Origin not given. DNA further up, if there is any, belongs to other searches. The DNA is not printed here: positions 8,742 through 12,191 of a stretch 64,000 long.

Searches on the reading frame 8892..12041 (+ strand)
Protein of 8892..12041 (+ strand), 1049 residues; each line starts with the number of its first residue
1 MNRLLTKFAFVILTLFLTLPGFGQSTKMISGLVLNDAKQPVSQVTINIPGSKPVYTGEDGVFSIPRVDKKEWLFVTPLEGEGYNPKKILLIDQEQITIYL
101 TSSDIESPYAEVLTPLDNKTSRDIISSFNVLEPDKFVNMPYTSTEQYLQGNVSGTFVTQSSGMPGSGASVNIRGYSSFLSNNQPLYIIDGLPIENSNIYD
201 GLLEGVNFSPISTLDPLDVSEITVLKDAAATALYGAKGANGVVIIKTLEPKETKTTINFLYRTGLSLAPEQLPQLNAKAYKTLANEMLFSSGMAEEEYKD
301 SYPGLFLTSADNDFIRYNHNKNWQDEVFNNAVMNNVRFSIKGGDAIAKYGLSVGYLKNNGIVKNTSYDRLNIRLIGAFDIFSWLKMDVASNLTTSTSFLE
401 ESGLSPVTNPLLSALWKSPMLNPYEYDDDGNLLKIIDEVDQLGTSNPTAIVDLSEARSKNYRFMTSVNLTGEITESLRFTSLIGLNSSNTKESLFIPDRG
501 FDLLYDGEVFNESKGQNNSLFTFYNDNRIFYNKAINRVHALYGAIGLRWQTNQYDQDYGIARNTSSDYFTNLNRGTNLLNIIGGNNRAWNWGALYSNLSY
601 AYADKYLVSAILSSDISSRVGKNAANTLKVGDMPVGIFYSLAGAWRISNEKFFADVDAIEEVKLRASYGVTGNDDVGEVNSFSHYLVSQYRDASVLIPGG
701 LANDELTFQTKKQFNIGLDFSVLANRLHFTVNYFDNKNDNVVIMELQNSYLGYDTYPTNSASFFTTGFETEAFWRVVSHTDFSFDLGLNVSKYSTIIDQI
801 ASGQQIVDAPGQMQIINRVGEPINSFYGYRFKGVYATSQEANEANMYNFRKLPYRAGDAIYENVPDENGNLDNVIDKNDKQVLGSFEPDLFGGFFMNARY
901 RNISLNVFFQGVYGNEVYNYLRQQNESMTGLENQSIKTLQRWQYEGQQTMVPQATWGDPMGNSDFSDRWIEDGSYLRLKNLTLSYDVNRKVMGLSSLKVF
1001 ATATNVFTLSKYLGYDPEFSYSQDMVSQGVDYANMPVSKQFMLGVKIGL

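Call 3: search_protein_families(library=pfam, proteins=[window:8892-12041:+], max_evalue=0.01)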
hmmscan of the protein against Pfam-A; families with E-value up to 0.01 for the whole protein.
window:8892-12041:+ (1049 aa): 2 families
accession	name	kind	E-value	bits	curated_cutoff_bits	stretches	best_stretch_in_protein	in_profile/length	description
PF07715.20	Plug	-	2.6e-17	63.7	23.9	1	122-242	3-107/107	TonB-dependent Receptor Plug Domain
PF13620.12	CarboxypepD_reg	-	0.00085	20.1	32.3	0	29-70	2-48/82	Carboxypeptidase regulatory-like domain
